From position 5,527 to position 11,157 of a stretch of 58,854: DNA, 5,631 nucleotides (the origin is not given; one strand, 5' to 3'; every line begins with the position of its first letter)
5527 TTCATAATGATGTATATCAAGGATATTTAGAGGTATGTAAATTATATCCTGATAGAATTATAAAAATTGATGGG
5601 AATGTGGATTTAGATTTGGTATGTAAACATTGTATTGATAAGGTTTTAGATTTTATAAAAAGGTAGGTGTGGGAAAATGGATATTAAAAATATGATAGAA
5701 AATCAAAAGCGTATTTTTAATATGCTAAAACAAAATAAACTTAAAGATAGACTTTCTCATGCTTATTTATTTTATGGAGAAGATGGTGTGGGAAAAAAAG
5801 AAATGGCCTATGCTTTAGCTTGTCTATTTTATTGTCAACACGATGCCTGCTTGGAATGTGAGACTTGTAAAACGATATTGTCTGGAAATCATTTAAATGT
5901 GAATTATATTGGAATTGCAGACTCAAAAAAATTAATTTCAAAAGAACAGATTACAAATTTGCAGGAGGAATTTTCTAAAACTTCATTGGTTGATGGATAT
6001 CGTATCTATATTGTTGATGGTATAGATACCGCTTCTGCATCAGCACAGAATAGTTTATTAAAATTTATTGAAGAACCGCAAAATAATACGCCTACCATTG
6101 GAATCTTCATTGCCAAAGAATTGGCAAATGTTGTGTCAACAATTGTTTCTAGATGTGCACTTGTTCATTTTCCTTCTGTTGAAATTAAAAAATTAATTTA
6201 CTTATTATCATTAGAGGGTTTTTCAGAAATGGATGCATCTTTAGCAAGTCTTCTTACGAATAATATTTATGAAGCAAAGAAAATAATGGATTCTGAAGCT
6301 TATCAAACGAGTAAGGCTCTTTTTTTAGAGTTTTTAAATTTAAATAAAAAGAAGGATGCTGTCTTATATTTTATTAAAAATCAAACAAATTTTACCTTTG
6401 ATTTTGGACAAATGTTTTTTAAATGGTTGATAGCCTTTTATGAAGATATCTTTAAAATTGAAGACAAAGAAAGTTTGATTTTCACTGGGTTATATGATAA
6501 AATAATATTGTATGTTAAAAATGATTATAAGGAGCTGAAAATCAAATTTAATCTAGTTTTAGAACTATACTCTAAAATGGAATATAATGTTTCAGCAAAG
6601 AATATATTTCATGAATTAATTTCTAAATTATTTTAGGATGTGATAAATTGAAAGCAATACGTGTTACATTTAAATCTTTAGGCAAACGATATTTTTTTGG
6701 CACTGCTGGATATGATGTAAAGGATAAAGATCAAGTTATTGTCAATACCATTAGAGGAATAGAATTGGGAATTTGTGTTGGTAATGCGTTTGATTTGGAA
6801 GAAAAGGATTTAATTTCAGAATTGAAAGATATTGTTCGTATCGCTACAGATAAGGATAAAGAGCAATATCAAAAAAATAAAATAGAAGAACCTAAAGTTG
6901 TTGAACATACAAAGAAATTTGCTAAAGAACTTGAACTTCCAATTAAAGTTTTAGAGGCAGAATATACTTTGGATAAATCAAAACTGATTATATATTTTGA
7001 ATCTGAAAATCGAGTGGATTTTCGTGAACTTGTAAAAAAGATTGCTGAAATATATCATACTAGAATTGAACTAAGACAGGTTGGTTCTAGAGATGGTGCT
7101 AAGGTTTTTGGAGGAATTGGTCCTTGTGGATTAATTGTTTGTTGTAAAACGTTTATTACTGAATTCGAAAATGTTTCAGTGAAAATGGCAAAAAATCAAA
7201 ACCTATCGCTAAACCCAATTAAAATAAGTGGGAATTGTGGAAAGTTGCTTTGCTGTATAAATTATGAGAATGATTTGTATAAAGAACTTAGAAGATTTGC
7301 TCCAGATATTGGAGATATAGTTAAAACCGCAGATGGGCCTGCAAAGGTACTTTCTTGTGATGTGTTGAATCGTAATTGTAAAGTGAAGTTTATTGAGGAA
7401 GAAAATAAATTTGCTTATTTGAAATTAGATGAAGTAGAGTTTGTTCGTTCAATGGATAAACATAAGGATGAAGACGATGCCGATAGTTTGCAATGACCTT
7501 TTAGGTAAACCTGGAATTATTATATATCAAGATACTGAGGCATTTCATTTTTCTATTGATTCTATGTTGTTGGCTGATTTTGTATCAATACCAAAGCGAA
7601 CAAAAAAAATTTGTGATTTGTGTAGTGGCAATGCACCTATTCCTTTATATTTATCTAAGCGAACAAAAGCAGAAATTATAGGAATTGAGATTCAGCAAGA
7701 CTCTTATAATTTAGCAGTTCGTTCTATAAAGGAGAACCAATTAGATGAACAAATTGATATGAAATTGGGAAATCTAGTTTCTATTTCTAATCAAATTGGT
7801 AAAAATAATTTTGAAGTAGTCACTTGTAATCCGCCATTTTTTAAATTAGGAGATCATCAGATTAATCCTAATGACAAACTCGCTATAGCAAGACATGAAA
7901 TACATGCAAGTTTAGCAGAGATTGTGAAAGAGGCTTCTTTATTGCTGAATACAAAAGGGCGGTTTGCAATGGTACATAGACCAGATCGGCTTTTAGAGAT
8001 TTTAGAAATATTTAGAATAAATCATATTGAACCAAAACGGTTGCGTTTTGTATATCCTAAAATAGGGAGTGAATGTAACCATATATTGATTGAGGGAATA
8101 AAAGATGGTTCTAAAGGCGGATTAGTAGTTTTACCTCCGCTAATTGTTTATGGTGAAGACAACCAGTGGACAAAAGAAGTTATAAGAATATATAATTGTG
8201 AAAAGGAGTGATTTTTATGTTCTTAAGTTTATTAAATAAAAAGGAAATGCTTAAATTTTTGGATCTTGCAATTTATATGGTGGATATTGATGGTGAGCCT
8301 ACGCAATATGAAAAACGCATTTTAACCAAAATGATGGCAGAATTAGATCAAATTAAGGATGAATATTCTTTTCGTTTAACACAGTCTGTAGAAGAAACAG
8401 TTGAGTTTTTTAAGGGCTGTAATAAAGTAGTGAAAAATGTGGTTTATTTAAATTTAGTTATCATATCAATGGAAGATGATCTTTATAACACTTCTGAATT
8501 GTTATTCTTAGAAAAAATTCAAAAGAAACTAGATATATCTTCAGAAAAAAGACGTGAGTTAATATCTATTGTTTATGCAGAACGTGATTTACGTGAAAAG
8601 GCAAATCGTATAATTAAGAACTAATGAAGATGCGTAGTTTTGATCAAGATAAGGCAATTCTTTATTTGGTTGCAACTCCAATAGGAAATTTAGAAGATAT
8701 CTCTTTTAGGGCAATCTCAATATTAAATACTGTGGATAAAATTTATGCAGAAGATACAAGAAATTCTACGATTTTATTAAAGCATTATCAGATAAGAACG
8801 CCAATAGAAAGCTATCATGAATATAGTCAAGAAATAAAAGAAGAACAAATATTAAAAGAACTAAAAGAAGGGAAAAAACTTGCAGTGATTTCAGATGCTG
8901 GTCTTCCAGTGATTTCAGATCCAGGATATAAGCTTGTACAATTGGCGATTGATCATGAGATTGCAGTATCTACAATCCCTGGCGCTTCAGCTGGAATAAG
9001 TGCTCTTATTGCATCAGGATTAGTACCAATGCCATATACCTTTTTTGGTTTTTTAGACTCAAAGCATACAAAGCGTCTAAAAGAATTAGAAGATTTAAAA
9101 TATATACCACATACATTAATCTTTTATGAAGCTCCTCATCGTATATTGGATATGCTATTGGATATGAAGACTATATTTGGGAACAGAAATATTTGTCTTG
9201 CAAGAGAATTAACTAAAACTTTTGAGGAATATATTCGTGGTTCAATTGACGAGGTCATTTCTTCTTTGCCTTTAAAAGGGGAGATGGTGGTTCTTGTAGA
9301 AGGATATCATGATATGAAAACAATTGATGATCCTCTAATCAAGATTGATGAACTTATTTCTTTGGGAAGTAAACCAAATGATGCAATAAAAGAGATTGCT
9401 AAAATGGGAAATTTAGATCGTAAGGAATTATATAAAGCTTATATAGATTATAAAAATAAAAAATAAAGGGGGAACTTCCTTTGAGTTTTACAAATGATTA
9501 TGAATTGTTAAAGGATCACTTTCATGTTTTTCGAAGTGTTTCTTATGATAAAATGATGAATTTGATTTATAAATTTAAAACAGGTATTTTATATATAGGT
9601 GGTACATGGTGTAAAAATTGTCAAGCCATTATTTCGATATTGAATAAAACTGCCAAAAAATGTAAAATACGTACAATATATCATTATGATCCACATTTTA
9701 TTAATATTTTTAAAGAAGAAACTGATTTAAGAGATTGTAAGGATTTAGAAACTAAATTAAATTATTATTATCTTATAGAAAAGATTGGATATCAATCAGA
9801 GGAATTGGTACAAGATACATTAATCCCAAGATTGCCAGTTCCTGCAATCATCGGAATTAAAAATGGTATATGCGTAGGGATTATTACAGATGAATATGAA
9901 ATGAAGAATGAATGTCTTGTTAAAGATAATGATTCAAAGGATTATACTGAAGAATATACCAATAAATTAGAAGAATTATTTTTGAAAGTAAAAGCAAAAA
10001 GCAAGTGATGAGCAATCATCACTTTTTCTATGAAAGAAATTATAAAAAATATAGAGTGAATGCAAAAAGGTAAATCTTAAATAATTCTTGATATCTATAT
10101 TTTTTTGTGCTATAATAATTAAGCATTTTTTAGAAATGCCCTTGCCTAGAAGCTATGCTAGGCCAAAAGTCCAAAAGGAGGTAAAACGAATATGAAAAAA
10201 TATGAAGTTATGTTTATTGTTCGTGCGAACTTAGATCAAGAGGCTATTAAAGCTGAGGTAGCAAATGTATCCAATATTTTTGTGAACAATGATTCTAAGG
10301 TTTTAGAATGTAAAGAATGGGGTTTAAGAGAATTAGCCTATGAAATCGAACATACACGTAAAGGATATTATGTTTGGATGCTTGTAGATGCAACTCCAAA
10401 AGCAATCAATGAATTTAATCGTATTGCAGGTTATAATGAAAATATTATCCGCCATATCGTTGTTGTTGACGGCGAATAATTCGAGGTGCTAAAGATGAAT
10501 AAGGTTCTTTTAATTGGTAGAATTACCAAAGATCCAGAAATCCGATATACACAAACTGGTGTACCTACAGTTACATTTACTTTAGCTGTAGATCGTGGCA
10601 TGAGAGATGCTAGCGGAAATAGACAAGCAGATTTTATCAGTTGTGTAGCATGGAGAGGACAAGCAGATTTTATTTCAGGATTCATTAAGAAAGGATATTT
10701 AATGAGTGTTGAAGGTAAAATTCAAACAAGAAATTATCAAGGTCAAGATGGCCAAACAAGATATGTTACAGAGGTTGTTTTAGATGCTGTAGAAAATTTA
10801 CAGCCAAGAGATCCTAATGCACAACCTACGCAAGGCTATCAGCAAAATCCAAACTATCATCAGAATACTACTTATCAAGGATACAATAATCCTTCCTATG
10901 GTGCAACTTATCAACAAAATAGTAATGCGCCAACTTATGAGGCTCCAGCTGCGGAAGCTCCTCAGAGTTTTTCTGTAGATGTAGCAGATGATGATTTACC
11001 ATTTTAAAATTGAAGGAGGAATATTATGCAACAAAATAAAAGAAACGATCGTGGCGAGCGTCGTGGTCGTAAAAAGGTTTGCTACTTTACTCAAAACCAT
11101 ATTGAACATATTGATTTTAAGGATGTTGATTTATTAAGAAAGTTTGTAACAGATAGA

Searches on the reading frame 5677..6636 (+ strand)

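Call 18: search_protein_families(library=pfam, proteins=[window:5677-6636:+], max_evalue=0.0001)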
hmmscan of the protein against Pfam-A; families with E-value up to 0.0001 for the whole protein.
window:5677-6636:+ (319 aa): 1 family
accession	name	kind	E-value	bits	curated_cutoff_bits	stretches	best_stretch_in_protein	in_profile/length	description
PF13177.12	DNA_pol3_delta2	-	7.9e-45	153.2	27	1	10-168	2-160/161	DNA polymerase III, delta subunit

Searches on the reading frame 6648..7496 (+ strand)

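Call 18: search_protein_families(library=pfam, proteins=[window:6648-7496:+], max_evalue=0.0001)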
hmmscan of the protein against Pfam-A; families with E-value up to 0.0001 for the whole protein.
window:6648-7496:+ (282 aa): 1 family
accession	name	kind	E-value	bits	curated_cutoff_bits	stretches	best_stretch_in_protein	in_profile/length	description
PF04468.17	PSP1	-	1.5e-29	102.6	27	1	60-145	1-86/86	PSP1 C-terminal conserved region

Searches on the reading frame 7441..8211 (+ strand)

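Call 18: search_protein_families(library=pfam, proteins=[window:7441-8211:+], max_evalue=0.0001)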
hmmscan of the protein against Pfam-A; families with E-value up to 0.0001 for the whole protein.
window:7441-8211:+ (256 aa): 3 families
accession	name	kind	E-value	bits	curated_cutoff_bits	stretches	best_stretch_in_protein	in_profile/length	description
PF05175.20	MTS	-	2e-08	34.5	23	1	43-179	22-140/170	Methyltransferase small domain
PF13847.12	Methyltransf_31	-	1.8e-06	28.2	27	1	53-178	3-110/145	Methyltransferase domain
PF12847.13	Methyltransf_18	-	6.6e-05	23.4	27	0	49-114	10-76/151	Methyltransferase domain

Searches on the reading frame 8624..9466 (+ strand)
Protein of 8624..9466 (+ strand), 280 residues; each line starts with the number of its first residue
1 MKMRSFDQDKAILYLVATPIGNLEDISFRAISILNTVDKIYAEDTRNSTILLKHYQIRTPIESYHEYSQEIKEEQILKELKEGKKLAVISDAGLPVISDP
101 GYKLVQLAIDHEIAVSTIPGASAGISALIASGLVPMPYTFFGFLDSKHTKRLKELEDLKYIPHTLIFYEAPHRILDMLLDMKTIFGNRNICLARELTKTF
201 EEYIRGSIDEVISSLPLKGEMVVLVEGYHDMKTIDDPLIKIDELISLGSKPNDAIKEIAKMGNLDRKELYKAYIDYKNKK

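Call 18: search_protein_families(library=pfam, proteins=[window:8624-9466:+], max_evalue=0.0001)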
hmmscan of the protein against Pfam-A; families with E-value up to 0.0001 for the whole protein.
window:8624-9466:+ (280 aa): 1 family
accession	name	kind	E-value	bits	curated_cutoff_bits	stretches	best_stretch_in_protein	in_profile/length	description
PF00590.25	TP_methylase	-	9e-28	98.1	27.8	1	13-211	2-211/212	Tetrapyrrole (Corrin/Porphyrin) Methylases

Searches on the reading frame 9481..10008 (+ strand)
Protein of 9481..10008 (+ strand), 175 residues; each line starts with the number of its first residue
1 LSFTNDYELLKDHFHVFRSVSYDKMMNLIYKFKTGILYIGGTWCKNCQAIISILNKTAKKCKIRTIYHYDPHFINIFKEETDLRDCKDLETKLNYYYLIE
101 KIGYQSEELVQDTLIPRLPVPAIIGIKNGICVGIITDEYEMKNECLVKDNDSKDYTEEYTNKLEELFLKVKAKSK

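Call 18: search_protein_families(library=pfam, proteins=[window:9481-10008:+], max_evalue=0.0001)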
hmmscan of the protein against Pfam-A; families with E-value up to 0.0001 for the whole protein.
window:9481-10008:+ (175 aa): 0 families

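Call 60: search_protein_families(library=pfam, proteins=[window:9481-10008:+], max_evalue=0.01)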
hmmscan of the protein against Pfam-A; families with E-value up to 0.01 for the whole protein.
window:9481-10008:+ (175 aa): 1 family
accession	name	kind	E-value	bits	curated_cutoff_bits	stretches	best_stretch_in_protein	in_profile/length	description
PF13905.12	Thioredoxin_8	-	0.0072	17.1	27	0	35-62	4-31/94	Thioredoxin-like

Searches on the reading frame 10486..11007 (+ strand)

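Call 18: search_protein_families(library=pfam, proteins=[window:10486-11007:+], max_evalue=0.0001)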
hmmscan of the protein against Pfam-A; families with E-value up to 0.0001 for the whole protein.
window:10486-11007:+ (173 aa): 1 family
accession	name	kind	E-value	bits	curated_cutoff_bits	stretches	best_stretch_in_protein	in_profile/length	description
PF00436.31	SSB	-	9.1e-33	112.9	26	1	4-103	1-102/104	Single-strand binding protein family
